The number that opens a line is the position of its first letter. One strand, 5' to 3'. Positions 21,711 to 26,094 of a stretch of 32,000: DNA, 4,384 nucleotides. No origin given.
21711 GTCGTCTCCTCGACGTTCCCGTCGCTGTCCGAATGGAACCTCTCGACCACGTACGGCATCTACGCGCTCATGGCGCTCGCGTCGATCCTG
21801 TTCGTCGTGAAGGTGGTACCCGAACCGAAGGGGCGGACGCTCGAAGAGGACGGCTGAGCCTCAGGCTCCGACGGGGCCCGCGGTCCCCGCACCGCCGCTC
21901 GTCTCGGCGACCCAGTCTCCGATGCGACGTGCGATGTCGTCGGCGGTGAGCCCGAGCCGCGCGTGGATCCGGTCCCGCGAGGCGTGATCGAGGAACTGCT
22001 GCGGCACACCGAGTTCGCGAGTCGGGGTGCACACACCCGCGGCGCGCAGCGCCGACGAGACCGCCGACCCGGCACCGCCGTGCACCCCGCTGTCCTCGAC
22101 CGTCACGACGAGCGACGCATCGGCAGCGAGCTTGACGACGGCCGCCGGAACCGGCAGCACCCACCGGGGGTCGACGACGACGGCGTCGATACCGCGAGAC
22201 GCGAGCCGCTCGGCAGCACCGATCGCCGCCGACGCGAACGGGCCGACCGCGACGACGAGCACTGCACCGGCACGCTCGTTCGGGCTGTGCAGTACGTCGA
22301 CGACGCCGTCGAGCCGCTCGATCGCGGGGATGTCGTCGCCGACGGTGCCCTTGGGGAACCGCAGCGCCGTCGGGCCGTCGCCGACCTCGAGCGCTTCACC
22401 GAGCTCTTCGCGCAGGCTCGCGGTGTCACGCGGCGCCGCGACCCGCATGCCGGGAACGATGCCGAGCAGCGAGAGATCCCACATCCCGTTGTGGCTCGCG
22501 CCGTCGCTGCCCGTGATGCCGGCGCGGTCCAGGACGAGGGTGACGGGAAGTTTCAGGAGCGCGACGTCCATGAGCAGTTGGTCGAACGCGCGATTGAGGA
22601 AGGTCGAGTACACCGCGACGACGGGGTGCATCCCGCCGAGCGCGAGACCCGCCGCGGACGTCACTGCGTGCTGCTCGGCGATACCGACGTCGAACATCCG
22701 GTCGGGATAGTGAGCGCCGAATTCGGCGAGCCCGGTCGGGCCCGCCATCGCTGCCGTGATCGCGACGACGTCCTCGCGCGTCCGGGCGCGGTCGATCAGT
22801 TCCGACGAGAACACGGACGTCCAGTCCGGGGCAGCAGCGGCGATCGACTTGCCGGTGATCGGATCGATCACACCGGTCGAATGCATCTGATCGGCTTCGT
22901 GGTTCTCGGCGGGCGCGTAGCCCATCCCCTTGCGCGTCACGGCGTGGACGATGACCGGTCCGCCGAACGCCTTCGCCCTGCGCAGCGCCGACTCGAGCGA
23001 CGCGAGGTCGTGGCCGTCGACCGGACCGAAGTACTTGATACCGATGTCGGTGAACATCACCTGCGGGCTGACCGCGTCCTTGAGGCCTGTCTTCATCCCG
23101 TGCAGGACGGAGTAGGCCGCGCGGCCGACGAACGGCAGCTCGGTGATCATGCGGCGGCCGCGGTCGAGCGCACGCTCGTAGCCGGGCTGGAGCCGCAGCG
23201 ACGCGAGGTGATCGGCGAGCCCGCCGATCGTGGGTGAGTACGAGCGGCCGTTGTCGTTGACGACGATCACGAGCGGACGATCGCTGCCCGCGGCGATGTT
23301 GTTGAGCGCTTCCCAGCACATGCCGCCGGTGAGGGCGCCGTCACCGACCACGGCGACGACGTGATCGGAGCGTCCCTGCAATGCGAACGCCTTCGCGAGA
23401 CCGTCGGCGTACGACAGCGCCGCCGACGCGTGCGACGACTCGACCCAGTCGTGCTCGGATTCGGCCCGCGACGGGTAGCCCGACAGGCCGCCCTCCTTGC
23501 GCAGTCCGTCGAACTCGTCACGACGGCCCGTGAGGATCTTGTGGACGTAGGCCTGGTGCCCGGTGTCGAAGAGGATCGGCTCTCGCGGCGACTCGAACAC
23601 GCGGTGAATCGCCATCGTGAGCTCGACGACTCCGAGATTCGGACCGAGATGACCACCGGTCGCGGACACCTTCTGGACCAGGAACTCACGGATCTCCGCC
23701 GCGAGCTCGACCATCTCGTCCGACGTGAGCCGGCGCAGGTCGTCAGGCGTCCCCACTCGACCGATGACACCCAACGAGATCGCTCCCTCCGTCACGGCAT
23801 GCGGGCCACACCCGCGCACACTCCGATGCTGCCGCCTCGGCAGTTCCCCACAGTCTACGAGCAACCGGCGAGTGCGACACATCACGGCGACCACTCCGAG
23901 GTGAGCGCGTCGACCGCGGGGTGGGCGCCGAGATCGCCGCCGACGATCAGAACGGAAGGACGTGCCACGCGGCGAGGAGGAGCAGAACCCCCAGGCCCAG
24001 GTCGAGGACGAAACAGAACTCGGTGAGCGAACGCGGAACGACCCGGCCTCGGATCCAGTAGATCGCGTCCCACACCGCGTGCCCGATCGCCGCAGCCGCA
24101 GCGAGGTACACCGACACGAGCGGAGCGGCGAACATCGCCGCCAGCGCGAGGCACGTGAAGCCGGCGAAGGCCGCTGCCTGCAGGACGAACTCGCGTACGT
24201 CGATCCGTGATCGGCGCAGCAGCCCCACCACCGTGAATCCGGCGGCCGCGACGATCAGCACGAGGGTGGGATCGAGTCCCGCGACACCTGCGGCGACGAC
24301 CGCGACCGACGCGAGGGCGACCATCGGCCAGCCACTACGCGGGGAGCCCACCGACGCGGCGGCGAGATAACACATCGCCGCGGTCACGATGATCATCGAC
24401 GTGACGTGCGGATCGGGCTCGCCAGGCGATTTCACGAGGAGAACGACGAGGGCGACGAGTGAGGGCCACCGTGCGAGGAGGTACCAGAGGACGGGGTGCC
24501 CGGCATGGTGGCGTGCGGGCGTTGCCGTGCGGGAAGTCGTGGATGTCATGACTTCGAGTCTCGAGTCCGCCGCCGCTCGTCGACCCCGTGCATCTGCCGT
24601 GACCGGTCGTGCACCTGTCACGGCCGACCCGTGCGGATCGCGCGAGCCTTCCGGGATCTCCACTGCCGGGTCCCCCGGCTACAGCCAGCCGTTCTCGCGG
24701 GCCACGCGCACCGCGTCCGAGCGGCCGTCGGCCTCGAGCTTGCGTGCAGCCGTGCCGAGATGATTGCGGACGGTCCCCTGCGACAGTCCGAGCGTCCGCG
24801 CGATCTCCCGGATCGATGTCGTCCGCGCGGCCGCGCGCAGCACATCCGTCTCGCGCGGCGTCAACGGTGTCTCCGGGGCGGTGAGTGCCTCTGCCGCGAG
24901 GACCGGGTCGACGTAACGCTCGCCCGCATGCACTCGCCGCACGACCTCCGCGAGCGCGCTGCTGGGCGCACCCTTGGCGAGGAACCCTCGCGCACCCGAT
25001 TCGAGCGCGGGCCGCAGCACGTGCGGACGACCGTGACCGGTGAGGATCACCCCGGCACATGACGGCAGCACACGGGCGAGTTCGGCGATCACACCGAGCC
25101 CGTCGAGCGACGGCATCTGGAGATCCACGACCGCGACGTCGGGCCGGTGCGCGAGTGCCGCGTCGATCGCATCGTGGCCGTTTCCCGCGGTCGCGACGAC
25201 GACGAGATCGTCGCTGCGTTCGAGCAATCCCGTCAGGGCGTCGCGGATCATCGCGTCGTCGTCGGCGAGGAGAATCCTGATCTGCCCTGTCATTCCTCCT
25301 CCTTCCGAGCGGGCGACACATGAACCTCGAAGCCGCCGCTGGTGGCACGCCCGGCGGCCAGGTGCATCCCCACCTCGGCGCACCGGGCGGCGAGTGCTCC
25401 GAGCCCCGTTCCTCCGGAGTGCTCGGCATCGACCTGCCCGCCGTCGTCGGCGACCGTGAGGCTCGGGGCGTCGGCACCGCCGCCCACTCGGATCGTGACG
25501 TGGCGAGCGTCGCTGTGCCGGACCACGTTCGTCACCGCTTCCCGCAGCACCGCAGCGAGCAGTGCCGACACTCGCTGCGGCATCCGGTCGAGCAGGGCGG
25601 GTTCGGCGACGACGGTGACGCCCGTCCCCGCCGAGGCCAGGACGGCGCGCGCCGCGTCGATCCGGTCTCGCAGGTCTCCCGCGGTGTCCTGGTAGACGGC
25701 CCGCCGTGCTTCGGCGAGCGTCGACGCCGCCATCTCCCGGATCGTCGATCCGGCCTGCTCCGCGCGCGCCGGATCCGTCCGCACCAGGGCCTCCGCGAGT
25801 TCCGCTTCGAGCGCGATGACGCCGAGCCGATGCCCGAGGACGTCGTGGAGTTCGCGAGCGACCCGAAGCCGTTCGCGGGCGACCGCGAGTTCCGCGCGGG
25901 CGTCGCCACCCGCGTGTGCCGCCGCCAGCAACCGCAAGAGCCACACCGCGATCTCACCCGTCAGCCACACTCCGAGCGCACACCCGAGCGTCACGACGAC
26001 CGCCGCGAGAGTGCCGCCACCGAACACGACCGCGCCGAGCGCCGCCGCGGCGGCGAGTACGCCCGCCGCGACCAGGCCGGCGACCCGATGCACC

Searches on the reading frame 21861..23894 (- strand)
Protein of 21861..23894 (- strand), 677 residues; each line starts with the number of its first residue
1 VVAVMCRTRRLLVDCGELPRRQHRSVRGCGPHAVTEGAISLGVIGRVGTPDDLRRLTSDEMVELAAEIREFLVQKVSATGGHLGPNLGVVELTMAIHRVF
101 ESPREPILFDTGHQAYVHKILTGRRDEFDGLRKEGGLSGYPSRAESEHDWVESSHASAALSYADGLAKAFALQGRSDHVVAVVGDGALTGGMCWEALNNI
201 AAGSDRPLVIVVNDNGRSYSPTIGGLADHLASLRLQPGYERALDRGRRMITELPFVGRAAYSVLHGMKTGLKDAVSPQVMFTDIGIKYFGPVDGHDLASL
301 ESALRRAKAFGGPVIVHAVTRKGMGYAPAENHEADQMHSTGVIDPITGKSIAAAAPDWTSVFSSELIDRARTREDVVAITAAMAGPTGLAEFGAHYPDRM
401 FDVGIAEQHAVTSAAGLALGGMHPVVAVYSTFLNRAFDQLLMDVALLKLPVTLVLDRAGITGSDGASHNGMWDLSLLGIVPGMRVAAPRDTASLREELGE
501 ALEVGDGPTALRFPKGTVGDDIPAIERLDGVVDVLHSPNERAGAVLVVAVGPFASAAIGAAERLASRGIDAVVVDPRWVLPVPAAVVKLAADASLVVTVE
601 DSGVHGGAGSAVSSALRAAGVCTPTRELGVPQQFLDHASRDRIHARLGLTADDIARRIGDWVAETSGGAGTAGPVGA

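Call 94: search_protein_families(library=pfam, proteins=[window:21861-23894:-], max_evalue=0.00001)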
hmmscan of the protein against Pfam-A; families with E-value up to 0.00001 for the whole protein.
window:21861-23894:- (677 aa): 3 families
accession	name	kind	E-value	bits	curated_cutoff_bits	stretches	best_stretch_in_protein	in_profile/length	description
PF13292.11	DXP_synthase_N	-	6.3e-108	360.6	21.2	1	46-320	3-274/274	1-deoxy-D-xylulose-5-phosphate synthase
PF02779.29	Transket_pyr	-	2.8e-42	144.8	27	1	356-518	3-172/174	Transketolase, pyrimidine binding domain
PF02780.25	Transketolase_C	-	1.2e-20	74.1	25.9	1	544-654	11-124/124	Transketolase, C-terminal domain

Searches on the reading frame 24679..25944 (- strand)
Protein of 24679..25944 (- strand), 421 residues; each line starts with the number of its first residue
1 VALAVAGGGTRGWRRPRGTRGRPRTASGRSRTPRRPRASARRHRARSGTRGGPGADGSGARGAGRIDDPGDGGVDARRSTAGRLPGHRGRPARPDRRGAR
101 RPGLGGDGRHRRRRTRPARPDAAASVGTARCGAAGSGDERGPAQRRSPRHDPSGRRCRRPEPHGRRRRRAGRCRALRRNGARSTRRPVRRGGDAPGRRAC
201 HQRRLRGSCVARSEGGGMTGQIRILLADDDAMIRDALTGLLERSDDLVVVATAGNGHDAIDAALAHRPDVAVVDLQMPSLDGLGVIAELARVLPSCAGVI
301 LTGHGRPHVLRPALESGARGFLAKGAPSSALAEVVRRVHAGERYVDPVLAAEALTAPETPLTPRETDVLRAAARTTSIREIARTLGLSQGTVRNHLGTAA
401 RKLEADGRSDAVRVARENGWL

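Call 94: search_protein_families(library=pfam, proteins=[window:24679-25944:-], max_evalue=0.00001)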
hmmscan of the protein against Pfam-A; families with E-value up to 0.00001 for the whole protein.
window:24679-25944:- (421 aa): 3 families
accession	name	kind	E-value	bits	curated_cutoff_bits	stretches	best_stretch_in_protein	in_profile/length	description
PF00072.30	Response_reg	-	9.2e-21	74.5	30.2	1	224-335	1-110/111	Response regulator receiver domain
PF00196.25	GerE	-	2.4e-12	46.7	23.5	1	360-415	2-57/57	Bacterial regulatory proteins, luxR family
PF04545.22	Sigma70_r4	-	6e-06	26.1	24.1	0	361-403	5-48/50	Sigma-70, region 4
